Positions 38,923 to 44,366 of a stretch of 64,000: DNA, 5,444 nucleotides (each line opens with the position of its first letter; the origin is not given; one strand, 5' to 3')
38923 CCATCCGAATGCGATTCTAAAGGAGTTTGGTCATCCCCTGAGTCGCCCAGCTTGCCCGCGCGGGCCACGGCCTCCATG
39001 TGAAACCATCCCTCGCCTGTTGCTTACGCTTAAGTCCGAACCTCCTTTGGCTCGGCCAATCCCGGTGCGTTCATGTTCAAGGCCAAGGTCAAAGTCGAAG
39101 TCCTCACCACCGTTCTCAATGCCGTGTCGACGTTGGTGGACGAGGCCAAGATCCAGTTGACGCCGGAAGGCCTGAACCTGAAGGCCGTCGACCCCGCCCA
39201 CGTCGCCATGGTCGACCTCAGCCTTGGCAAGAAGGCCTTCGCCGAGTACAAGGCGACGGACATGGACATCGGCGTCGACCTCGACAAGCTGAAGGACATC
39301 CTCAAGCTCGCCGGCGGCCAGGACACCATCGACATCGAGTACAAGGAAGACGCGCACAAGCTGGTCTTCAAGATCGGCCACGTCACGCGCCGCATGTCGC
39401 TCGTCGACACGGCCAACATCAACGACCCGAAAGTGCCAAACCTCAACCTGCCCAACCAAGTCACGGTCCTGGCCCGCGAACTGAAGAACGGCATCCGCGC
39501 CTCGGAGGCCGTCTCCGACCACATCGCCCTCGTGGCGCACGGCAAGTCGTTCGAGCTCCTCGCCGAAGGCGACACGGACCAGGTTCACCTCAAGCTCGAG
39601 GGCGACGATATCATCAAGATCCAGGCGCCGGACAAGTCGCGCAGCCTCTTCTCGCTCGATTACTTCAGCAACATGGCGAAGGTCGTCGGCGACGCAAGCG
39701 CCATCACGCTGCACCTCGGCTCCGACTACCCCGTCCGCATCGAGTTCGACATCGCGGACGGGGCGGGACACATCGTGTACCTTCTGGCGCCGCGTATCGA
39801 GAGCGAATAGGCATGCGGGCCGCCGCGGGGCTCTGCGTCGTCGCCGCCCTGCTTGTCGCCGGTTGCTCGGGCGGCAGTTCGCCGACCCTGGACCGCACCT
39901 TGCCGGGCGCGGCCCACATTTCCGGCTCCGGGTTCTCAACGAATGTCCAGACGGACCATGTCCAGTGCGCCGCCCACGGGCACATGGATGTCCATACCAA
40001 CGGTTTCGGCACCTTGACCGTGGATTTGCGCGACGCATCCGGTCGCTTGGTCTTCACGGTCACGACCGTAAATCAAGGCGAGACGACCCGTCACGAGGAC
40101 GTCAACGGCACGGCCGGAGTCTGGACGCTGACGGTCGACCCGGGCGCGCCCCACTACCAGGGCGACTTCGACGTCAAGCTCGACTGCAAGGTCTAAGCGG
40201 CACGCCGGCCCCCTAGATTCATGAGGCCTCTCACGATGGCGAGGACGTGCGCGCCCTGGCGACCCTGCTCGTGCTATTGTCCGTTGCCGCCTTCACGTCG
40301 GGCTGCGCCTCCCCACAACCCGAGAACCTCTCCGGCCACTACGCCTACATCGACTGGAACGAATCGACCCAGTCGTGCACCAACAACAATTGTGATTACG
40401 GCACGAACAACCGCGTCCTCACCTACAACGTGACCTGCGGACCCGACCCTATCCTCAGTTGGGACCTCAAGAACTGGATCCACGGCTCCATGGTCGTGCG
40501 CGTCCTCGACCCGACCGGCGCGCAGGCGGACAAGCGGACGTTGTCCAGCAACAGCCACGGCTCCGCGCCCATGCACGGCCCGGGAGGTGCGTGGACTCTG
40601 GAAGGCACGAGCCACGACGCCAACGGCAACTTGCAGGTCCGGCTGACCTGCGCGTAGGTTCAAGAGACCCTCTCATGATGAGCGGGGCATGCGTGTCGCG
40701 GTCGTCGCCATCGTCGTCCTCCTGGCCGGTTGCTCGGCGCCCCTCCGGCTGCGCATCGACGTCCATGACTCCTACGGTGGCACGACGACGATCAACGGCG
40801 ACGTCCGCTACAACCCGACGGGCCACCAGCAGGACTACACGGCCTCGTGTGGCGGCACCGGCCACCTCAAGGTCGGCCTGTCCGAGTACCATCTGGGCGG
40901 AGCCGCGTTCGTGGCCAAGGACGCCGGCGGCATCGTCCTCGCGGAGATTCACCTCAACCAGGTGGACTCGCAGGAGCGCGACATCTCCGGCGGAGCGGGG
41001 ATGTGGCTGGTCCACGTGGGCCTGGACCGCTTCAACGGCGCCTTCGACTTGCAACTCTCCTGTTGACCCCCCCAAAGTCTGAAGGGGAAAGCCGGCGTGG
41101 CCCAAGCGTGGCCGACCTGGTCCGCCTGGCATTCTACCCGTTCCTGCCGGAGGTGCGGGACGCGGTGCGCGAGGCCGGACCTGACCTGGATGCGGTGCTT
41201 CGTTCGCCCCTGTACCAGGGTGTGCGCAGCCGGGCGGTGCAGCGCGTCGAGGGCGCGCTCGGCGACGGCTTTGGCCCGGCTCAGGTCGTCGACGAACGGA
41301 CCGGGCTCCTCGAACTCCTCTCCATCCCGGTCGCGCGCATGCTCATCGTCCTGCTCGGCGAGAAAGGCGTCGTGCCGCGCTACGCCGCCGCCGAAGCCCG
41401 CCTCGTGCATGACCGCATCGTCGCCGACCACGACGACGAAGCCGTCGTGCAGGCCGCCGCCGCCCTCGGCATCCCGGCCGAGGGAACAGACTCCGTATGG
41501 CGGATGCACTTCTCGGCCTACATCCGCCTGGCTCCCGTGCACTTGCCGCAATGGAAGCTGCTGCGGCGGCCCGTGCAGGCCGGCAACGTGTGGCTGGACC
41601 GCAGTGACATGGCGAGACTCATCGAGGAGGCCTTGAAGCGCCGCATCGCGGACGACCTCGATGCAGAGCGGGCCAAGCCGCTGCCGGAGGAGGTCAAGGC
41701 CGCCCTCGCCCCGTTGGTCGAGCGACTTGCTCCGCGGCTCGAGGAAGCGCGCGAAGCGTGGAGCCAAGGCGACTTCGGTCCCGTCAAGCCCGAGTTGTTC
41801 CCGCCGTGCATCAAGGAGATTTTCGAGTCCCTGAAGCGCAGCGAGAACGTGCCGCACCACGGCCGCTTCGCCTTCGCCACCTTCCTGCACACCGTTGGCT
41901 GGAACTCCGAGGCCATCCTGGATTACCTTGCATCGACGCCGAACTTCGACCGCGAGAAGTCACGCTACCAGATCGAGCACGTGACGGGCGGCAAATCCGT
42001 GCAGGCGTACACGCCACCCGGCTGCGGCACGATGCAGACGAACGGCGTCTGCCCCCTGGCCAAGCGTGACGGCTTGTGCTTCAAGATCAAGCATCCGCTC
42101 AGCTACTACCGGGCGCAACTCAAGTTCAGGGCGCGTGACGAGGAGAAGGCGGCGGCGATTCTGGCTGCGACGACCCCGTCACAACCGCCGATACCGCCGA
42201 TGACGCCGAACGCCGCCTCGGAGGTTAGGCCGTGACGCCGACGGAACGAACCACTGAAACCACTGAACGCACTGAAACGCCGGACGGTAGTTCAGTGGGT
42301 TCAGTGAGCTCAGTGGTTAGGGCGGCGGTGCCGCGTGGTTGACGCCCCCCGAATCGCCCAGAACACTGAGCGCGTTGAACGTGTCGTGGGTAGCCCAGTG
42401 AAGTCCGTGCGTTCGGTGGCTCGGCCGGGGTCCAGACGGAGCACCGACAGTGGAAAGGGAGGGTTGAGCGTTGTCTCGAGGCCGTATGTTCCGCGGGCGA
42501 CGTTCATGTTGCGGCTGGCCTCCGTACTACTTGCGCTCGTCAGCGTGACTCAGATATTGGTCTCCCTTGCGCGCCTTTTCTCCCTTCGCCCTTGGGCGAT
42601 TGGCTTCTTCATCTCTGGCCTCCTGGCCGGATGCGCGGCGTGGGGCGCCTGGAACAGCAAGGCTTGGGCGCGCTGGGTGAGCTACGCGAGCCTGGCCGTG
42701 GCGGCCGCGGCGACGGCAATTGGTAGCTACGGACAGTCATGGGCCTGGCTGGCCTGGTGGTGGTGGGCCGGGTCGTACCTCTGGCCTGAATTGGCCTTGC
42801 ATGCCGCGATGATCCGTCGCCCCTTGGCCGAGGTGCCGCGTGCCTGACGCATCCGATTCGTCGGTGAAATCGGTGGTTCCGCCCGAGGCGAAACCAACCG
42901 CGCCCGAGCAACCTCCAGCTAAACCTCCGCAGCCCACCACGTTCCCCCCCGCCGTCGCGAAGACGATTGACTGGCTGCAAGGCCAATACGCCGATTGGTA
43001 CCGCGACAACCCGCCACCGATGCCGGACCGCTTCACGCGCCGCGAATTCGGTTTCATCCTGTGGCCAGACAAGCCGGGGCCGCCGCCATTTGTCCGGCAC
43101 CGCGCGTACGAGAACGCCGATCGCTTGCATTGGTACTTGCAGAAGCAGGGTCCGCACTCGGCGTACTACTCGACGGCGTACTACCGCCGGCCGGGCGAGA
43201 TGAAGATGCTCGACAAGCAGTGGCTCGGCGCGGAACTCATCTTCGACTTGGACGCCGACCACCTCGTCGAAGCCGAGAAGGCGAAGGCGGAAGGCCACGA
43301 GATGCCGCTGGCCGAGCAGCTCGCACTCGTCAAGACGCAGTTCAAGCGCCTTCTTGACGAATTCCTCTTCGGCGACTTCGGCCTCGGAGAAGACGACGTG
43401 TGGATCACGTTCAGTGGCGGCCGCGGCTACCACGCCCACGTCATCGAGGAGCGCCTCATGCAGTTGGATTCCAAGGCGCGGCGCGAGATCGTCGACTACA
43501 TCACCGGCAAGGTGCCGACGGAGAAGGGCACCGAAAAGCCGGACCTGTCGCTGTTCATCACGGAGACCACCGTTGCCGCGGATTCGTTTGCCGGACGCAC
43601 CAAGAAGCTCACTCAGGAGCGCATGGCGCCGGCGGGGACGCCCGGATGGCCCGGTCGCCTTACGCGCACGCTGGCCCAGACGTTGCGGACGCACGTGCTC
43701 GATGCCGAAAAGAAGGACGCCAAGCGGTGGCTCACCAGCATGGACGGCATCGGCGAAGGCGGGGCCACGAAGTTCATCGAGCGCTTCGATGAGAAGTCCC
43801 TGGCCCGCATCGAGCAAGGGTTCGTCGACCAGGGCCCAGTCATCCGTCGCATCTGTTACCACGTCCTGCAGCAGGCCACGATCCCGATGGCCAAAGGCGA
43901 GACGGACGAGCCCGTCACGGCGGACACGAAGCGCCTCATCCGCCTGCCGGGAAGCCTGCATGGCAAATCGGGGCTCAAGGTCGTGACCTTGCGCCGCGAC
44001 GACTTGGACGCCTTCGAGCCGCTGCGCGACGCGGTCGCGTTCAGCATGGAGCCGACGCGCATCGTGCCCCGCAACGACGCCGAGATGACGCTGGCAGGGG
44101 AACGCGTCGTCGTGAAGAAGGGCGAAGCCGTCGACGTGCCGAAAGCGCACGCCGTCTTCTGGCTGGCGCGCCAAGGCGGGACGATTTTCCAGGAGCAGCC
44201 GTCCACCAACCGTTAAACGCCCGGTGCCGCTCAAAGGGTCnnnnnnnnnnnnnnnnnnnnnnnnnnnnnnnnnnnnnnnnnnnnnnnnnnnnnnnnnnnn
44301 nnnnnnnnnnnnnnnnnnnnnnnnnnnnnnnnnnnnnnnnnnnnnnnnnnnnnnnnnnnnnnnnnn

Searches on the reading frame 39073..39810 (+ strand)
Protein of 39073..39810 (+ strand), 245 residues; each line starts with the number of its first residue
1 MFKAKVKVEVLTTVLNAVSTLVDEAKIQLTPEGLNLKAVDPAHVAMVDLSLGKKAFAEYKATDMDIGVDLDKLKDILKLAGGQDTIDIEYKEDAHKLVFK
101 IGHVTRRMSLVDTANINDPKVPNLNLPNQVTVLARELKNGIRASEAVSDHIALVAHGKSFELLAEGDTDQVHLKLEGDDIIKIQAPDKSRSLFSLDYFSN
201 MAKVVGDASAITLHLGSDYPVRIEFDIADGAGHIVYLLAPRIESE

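Call 72: search_protein_families(library=pfam, proteins=[window:39073-39810:+], max_evalue=0.0001)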
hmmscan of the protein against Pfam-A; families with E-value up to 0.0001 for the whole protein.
window:39073-39810:+ (245 aa): 2 families
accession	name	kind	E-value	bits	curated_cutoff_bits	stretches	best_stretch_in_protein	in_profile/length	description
PF00705.23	PCNA_N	-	3.2e-16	59.7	20.3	1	1-101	1-103/127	Proliferating cell nuclear antigen, N-terminal domain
PF02747.20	PCNA_C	-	4.8e-08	33.7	23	1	124-240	5-127/128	Proliferating cell nuclear antigen, C-terminal domain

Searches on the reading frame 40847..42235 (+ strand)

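Call 72: search_protein_families(library=pfam, proteins=[window:40847-42235:+], max_evalue=0.0001)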
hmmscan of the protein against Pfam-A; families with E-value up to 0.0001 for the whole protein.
window:40847-42235:+ (462 aa): 1 family
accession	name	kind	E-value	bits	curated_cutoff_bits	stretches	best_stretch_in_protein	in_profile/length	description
PF04104.19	DNA_primase_lrg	-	6.8e-33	114.6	22.4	1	218-406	3-208/266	Eukaryotic and archaeal DNA primase, large subunit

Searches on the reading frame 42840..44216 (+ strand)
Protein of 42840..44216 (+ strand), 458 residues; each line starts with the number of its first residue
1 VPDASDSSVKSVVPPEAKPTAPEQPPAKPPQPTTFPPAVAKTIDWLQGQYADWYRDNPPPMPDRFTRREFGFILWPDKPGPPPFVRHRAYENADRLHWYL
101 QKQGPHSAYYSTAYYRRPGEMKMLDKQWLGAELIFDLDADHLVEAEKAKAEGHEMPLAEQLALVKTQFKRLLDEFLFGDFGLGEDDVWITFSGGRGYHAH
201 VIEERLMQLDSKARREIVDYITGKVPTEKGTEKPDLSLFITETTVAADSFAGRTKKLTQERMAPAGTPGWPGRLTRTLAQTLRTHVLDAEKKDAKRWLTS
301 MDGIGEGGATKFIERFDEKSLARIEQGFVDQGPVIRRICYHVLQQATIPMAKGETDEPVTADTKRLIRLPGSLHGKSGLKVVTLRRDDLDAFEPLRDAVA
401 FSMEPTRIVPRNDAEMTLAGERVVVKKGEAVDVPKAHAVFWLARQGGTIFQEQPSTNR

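Call 72: search_protein_families(library=pfam, proteins=[window:42840-44216:+], max_evalue=0.0001)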
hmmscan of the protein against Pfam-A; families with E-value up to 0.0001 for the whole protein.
window:42840-44216:+ (458 aa): 1 family
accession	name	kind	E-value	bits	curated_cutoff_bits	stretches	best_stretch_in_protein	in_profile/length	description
PF01896.25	DNA_primase_S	-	6.3e-20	72.6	26.8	1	135-383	1-159/163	DNA primase small subunit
